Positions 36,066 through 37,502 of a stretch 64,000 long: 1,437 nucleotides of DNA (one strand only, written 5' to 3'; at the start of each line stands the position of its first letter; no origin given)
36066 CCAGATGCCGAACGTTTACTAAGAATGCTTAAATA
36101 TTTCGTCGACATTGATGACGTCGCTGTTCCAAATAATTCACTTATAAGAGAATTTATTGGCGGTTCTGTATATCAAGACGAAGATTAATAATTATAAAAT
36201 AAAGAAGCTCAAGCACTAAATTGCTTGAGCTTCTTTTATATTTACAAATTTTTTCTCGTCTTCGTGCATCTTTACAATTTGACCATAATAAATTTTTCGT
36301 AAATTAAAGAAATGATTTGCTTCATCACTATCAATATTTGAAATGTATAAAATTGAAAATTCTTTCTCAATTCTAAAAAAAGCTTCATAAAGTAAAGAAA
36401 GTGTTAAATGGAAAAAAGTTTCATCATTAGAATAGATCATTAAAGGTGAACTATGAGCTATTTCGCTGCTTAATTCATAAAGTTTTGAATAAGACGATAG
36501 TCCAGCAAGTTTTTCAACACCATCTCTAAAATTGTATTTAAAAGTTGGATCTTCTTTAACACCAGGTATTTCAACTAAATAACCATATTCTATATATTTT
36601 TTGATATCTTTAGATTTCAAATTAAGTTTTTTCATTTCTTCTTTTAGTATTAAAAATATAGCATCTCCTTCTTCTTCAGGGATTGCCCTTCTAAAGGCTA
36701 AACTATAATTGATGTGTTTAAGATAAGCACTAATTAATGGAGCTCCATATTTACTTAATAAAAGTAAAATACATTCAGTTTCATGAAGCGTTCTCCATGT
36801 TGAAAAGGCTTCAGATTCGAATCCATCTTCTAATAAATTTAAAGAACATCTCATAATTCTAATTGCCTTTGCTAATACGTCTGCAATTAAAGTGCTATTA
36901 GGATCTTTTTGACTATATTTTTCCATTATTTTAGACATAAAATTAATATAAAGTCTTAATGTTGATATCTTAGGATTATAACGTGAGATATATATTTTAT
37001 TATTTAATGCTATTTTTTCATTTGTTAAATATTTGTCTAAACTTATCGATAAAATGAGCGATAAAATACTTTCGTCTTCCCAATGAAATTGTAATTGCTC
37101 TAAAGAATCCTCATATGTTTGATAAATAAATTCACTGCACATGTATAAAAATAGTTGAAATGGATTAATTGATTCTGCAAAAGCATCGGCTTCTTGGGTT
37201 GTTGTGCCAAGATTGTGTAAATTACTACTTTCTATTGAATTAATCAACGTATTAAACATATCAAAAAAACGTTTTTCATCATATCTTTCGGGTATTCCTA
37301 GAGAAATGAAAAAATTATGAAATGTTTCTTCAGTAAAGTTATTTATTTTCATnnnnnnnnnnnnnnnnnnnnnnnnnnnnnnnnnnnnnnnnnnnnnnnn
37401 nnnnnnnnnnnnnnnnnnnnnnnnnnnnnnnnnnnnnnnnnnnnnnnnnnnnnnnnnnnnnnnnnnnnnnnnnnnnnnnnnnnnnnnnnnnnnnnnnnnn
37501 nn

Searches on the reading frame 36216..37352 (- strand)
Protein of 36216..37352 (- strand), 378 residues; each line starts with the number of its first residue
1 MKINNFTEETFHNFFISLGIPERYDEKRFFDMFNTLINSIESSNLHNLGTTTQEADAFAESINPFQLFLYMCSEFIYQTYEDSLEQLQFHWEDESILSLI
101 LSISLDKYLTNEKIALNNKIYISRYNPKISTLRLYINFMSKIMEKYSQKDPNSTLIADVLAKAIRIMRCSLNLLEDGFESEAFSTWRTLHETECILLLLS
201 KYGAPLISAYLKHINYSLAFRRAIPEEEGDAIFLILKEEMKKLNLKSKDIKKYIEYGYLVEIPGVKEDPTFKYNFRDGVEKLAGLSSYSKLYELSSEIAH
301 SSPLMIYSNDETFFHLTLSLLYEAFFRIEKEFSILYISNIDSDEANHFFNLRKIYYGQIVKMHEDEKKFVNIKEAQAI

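Call 6: search_protein_families(library=pfam, proteins=[window:36216-37352:-], max_evalue=1)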
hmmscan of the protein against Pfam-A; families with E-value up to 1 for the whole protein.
window:36216-37352:- (378 aa): 1 family
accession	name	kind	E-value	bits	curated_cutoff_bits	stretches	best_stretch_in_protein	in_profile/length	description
PF18928.5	DUF5677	-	1.3e-11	45.3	27.1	1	159-307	7-156/166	Family of unknown function (DUF5677)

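Call 7: search_protein_families(library=ncbifam, proteins=[window:36216-37352:-], max_evalue=1)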
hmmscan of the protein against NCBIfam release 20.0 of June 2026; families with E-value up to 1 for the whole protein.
window:36216-37352:- (378 aa): 1 family
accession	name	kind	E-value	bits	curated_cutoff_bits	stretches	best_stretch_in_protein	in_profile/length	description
NF002092.0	PRK00933.1-2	equivalog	0.023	14.5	215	1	89-153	62-126/164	rRNA maturation protein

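Call 8: search_protein_families(library=padloc, proteins=[window:36216-37352:-], max_evalue=1)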
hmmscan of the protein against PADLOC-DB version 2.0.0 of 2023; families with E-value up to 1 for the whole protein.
window:36216-37352:- (378 aa): 0 families

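Call 9: find_homologous_proteins(query=window:36216-37352:-)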
Query window:36216-37352:- (378 aa): 1557 proteins with E <= 0.001 among 8000 candidates; the best 120 are listed.
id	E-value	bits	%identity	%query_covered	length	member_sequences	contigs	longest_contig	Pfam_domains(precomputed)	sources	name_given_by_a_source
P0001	1.2e-223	760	91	100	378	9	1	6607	PF18928.6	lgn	-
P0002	6.7e-139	481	61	97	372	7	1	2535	PF18928.6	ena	-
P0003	2.2e-119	417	56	97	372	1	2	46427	PF18928.6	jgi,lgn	jgi:hypothetical protein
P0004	7.3e-111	389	54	99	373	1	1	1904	PF18928.6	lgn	-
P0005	1.1e-107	378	53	95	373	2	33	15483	PF18928.6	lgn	-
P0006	7.6e-107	376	52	97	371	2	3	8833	PF18928.6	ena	-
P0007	2.4e-106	374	51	95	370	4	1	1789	PF18928.6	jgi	jgi:hypothetical protein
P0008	1.1e-105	372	51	97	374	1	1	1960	PF18928.6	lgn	-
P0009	5.1e-105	370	51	97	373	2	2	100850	PF18928.6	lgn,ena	-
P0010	3.2e-104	367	48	100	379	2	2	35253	PF18928.6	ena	-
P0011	3.3e-104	367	51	97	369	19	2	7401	PF18928.6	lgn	-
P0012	5.4e-103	363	51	97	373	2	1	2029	PF18928.6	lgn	-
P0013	3.0e-102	361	49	95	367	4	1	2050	PF18928.6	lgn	-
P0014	7.1e-102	359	48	100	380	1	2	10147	PF18928.6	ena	-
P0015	1.1e-101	359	48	100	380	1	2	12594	PF18928.6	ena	-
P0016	1.5e-101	358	48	100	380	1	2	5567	PF18928.6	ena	-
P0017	1.7e-101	358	48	100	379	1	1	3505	PF18928.6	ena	-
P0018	1.7e-101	358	48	100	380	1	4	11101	PF18928.6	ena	-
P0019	1.8e-101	358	48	100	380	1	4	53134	PF18928.6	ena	-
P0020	4.6e-100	353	47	99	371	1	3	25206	PF18928.6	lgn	-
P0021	5.2e-100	353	48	97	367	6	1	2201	PF18928.6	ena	-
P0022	2.2e-99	351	53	81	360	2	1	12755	PF18928.6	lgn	-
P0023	1.2e-97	345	49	97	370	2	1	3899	PF18928.6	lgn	-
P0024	2.6e-96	341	49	85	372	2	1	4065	PF18928.6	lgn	-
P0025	4.6e-96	340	46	97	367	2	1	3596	PF18928.6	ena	-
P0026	8.1e-96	339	47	96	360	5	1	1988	PF18928.6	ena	-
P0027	1.8e-95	338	53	81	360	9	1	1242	PF18928.6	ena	-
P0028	4.6e-95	337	49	97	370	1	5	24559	PF18928.6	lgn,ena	-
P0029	9.8e-95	336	46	97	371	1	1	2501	PF18928.6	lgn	-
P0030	1.6e-94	335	52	84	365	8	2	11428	PF18928.6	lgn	-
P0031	1.8e-94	335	46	97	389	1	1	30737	PF18928.6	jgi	-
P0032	2.1e-94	335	46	95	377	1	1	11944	PF18928.6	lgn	-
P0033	2.7e-94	334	46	93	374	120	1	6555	PF18928.6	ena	-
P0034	2.7e-94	334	45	95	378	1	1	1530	PF18928.6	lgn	-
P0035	3.1e-94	334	45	97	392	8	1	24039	PF18928.6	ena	-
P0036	3.2e-94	334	46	97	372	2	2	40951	PF18928.6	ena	-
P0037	3.4e-94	334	48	97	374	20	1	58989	PF18928.6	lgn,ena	-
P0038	4.0e-94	334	51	81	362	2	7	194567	PF18928.6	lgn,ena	-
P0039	4.7e-94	334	46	93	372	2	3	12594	PF18928.6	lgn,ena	-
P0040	7.0e-94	333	46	93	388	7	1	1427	PF18928.6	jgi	jgi:hypothetical protein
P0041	8.9e-94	333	44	98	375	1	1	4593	PF18928.6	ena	-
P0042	9.1e-94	333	46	96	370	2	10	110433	PF18928.6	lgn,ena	-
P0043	1.1e-93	332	50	81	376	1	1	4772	PF18928.6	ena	-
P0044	1.2e-93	332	46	95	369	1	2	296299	PF18928.6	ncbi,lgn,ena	-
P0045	1.3e-93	332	45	93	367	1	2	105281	PF18928.6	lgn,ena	-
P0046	1.3e-93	332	49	83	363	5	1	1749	PF18928.6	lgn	-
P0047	1.4e-93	332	46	98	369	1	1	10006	PF18928.6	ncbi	-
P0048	1.5e-93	332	46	93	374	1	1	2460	PF18928.6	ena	-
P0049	1.6e-93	332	49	81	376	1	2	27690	PF18928.6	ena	-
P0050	1.7e-93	332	45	97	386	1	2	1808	PF18928.6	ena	-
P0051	2.0e-93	332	47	96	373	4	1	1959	PF18928.6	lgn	-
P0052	2.0e-93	332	49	81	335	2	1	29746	PF18928.6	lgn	-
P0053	2.1e-93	331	44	98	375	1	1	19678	PF18928.6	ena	-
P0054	2.1e-93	331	45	96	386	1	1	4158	PF18928.6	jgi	jgi:hypothetical protein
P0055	2.2e-93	331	44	98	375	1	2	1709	PF18928.6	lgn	-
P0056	2.2e-93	331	44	98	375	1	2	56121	PF18928.6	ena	-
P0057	2.2e-93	331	44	98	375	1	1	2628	PF18928.6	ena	-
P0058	2.3e-93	331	50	81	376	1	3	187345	PF18928.6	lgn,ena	-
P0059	2.3e-93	331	45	97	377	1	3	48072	PF18928.6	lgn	-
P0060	2.4e-93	331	50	83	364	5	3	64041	PF18928.6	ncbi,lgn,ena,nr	ncbi:MAG TPA: hypothetical protein DDW20_00390 [Firmicutes bacterium]|nr:hypothetical protein [Bacil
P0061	2.5e-93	331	45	97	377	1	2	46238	PF18928.6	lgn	-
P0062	2.5e-93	331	43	98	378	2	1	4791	PF18928.6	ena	-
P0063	2.5e-93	331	45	95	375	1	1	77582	PF18928.6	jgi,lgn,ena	jgi:hypothetical protein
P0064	2.8e-93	331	45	97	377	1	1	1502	PF18928.6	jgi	-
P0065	3.0e-93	331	44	98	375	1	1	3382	PF18928.6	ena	-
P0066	3.0e-93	331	45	97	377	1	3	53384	PF18928.6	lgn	-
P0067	3.3e-93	331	46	96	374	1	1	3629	PF18928.6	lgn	-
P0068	3.4e-93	331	44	98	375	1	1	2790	PF18928.6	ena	-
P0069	3.9e-93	331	44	98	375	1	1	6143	PF18928.6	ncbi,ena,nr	ncbi:MAG TPA: DUF5677 domain-containing protein [Bacilli bacterium]|nr:DUF5677 domain-containing pro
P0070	3.9e-93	331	44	98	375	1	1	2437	PF18928.6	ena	-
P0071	4.0e-93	331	44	98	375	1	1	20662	PF18928.6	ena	-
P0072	4.2e-93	330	45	95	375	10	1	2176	PF18928.6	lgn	-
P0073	4.3e-93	330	44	98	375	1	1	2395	PF18928.6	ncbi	-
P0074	4.4e-93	330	44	98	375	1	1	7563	PF18928.6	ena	-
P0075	4.6e-93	330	49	81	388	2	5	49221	PF18928.6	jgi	jgi:hypothetical protein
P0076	4.7e-93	330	44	98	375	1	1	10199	PF18928.6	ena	-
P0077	4.8e-93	330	44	96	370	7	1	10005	PF18928.6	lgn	-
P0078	4.9e-93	330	44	98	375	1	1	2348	PF18928.6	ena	-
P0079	4.9e-93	330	44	98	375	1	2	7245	PF18928.6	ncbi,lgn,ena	-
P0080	5.0e-93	330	45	98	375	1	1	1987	PF18928.6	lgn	-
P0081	5.1e-93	330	44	98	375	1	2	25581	PF18928.6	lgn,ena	-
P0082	5.1e-93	330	46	96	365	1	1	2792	PF18928.6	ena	-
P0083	5.2e-93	330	45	98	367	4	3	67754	PF18928.6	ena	-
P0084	5.4e-93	330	44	97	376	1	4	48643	PF18928.6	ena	-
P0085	5.5e-93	330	44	98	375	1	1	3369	PF18928.6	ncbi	-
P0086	5.6e-93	330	45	94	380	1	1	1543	PF18928.6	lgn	-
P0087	5.7e-93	330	45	95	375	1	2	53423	PF18928.6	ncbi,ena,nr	ncbi:MAG TPA: DUF5677 domain-containing protein [Bacilli bacterium]|nr:DUF5677 domain-containing pro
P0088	5.9e-93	330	44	98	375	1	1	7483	PF18928.6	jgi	-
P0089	6.0e-93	330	49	81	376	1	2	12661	PF18928.6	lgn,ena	-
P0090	6.0e-93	330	45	98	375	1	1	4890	PF18928.6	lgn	-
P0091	7.0e-93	330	45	98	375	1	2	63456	PF18928.6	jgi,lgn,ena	jgi:hypothetical protein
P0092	7.1e-93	330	44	98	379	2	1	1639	PF18928.6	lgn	-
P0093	7.5e-93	330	45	96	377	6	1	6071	PF18928.6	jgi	-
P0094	7.5e-93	330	43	95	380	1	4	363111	PF18928.6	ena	-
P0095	7.8e-93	330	45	98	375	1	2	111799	PF18928.6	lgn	-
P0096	8.0e-93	330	45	97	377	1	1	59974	PF18928.6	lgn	-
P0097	8.2e-93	330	49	83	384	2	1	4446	PF18928.6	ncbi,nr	ncbi:MAG: DUF5677 domain-containing protein [Bacilli bacterium]|nr:DUF5677 domain-containing protein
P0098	8.8e-93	329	51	82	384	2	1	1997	PF18928.6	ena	-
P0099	9.2e-93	329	44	98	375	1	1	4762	PF18928.6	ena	-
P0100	9.4e-93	329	47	99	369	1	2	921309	PF18928.6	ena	-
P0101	9.5e-93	329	44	98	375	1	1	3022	PF18928.6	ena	-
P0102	9.6e-93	329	45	95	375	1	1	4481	PF18928.6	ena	-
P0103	1.0e-92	329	44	98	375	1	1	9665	PF18928.6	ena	-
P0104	1.2e-92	329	45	95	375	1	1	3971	PF18928.6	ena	-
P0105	1.2e-92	329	44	98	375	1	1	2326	PF18928.6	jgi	-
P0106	1.2e-92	329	44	98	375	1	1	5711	PF18928.6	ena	-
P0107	1.3e-92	329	45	95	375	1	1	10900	PF18928.6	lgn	-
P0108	1.3e-92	329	45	95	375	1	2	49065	PF18928.6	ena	-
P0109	1.3e-92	329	45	96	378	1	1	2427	PF18928.6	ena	-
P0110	1.4e-92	329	44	98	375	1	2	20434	PF18928.6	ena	-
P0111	1.5e-92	329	45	98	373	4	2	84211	PF18928.6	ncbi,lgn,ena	-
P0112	1.5e-92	329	50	81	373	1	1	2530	PF18928.6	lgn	-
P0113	1.5e-92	329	44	98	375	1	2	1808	PF18928.6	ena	-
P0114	1.6e-92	329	45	95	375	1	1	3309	PF18928.6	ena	-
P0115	1.7e-92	328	44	97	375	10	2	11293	PF18928.6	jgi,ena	-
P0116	1.9e-92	328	44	98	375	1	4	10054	PF18928.6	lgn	-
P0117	1.9e-92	328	46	97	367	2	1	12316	PF18928.6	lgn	-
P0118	2.0e-92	328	45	97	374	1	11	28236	PF18928.6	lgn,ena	-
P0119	2.1e-92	328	44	98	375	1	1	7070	PF18928.6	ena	-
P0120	2.1e-92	328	44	98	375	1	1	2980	PF18928.6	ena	-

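Call 11: find_encoding_contigs(protein=P0003, flank=8000, max_places=2)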
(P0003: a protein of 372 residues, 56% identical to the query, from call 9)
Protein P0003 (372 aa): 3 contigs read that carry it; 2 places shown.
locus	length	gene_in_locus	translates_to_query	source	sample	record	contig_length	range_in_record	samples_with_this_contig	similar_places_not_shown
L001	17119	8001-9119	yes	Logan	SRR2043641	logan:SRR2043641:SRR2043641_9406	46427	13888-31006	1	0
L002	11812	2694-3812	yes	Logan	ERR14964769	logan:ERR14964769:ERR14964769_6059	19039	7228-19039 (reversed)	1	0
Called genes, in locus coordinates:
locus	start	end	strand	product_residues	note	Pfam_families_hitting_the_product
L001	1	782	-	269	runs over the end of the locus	PF06426:SATase_N, PF25084:LbH_EIF2B (faint), PF25087:GMPPB_C (faint), PF00132:Hexapep (faint)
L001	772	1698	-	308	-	PF00291:PALP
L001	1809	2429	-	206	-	PF00485:PRK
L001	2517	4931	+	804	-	PF00933:Glyco_hydro_3, PF01915:Glyco_hydro_3_C, PF14310:Fn3-like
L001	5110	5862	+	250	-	PF00702:Hydrolase (weak), PF05116:S6PP (faint), PF08282:Hydrolase_3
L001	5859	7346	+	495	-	PF00370:FGGY_N, PF02782:FGGY_C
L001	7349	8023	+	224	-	-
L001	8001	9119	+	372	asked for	PF18928:DUF5677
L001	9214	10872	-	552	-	PF00485:PRK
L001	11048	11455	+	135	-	-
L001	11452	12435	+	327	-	PF00119:ATP-synt_A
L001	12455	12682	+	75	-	PF00137:ATP-synt_C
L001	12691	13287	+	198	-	PF00430:ATP-synt_B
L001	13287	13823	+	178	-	PF00213:OSCP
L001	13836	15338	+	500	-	PF02874:ATP-synt_ab_N, PF00006:ATP-synt_ab, PF00306:ATP-synt_ab_C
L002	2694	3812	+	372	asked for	PF18928:DUF5677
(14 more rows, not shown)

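Call 12: find_encoding_contigs(protein=P0100, flank=8000, max_places=2)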
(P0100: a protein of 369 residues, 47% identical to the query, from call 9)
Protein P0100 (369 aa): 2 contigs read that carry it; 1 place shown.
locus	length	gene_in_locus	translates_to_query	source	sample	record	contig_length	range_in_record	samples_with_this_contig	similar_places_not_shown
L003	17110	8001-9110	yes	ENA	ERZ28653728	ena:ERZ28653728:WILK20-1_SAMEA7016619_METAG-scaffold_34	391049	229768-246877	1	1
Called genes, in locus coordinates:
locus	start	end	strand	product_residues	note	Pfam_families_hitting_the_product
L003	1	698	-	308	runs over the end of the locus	PF05857:TraX (weak)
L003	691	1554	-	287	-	PF02517:Rce1-like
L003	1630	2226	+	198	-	PF01205:Impact_N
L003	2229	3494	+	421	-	PF05195:AMP_N, PF00557:Peptidase_M24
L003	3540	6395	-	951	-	PF04231:Endonuclease_1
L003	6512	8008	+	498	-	PF00370:FGGY_N, PF02782:FGGY_C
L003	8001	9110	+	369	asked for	PF18928:DUF5677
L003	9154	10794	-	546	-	PF00485:PRK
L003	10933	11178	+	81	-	-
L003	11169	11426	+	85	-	PF05016:ParE_toxin, PF06769:YoeB_toxin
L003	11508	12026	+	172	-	PF00857:Isochorismatase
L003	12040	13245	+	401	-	PF00365:PFK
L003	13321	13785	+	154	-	-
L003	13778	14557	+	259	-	PF00119:ATP-synt_A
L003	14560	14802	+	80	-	PF00137:ATP-synt_C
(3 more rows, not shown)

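Call 13: find_encoding_contigs(protein=P0044, flank=8000, max_places=2)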
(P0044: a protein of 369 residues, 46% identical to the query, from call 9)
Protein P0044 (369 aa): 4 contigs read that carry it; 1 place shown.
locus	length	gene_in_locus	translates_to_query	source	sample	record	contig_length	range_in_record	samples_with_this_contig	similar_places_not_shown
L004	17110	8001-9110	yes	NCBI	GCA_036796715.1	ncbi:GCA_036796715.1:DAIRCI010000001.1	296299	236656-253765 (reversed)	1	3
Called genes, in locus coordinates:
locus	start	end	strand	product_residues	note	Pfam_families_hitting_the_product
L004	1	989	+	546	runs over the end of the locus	PF00485:PRK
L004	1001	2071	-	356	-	PF01757:Acyl_transf_3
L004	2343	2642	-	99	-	PF00085:Thioredoxin, PF00578:AhpC-TSA (weak), PF13728:TraF (weak), PF13098:Thioredoxin_2, PF13905:Thioredoxin_8 (faint)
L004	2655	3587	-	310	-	PF05857:TraX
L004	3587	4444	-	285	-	PF02517:Rce1-like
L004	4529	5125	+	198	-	PF01205:Impact_N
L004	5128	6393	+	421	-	PF05195:AMP_N, PF00557:Peptidase_M24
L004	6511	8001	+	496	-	PF00370:FGGY_N, PF02782:FGGY_C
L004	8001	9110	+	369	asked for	PF18928:DUF5677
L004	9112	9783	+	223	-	PF08713:DNA_alkylation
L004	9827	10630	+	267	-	-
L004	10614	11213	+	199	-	PF01725:Ham1p_like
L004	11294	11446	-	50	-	-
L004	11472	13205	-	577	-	-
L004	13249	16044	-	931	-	-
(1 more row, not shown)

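Call 20: find_related_loci(query=A1, collection=genome_contigs, flank=10000)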
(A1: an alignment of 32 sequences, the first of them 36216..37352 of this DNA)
Query A1 (378 aa) in genome_contigs; peptide patterns used: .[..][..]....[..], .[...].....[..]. (x = any residue, [..] = any of these).
485 stretches matched a pattern; 428 encode a relative of the query (tblastn E <= 1e-3); the best 80 are kept; 80 distinct loci.
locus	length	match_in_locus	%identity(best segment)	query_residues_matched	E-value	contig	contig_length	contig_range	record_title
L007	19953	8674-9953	91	1-375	1e-152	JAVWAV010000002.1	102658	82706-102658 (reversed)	MAG: Bacilli bacterium isolate CGS10Y4-bin17 NODE_116_length_102658_cov_19.488582, whole genome shotgun sequence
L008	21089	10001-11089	49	1-368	2e-103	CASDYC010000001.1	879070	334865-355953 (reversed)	uncultured bacterium isolate B12_L1_324324_idba_bin.132 genome assembly, contig: B12_L1_324324_idba_bin.132.fa_scaffold_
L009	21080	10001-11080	44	4-368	8e-103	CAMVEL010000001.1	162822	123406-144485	MAG TPA_asm: uncultured Erysipelotrichaceae bacterium isolate SRR8387716_bin.60_metaWRAP_v1.3_MAG genome assembly, conti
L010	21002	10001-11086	44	3-368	9e-103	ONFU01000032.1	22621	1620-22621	uncultured Erysipelotrichaceae bacterium isolate RUG266 genome assembly, contig: scaffold_3750, whole genome shotgun seq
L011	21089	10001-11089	48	1-368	2e-101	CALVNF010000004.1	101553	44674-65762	MAG: uncultured Bacilli bacterium isolate BRZ_FB__bin55 genome assembly, contig: BRZ_FB__NODE_243_length_101553_cov_9.84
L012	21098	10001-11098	44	6-377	1e-100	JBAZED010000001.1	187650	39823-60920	MAG: Bacilli bacterium isolate SO_2017_LW3_117 NODE_102_length_187650_cov_3.014110_LW162_2017, whole genome shotgun sequ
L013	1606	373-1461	45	9-377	2e-107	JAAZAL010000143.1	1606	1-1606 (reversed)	MAG: Candidatus Dojkabacteria bacterium isolate AS06rmzACSIP_421 168848_AS06, whole genome shotgun sequence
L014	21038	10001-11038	45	17-367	4e-100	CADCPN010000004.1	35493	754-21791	MAG: uncultured Erysipelotrichaceae bacterium isolate RUG14861 genome assembly, contig: RUG14861_asm_4, whole genome sho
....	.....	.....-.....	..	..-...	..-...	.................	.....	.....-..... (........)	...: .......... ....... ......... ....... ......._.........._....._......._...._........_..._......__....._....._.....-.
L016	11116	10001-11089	45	8-375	8e-100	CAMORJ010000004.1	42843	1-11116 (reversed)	MAG: uncultured Firmicutes bacterium isolate SRR873608_bin.203_metaWRAP_v1.3_MAG genome assembly, contig: NODE_2000_leng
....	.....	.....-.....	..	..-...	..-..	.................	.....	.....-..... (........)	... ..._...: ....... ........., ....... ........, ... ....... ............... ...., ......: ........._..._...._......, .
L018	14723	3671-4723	47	7-368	6e-99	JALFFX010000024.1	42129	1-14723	MAG: Erysipelotrichaceae bacterium isolate SUG644 k141_475687, whole genome shotgun sequence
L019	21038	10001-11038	46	17-368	3e-99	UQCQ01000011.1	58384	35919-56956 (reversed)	uncultured Mollicutes bacterium isolate UMGS153 genome assembly, contig: NODE_335_length_58384_cov_5.358329, whole genom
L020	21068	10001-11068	44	7-368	9e-99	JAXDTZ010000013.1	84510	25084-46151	MAG: Candidatus Enteromonas sp. isolate SUG2459 k141_5000821, whole genome shotgun sequence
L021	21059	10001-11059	45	9-367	2e-98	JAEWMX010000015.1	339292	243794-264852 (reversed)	MAG: Bacillota bacterium isolate OH_PDB_148 k127_787004, whole genome shotgun sequence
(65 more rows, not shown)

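Call 26: predict_structure(alignment_id=A1)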
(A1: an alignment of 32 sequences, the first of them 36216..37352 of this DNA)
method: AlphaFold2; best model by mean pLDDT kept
length: 378 residues; sequences in the alignment: 32
mean_pLDDT: 85.7   pTM: 0.78
mean pLDDT of the five models: 85.7, 85.5, 85.3, 84.0, 84.0
residues with pLDDT >= 90: 206; 70-90: 121; 50-70: 36; < 50: 15
segments of 3 or more residues with pLDDT < 50: 46-50, 114-120, 376-378
pLDDT, mean of each block of 10 residues (from residue 1): 75 89 92 88 54 58 84 90 91 89 80 46 73 91 82 92 96 87 93 97 96 95 92 95 93 96 92 93 95 84 66 90 97 93 89 91 89 57
secondary structure, 60 per line:
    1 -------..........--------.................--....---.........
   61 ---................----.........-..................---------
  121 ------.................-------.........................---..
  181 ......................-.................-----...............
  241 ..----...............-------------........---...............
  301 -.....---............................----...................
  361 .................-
elements in order: H8-17 H26-42 H45-48 H52-60 H64-79 H84-92 H94-111 H127-143 H151-175 H179-202 H204-220 H226-242 H247-261 H275-282 H286-300 H302-306 H310-337 H342-377
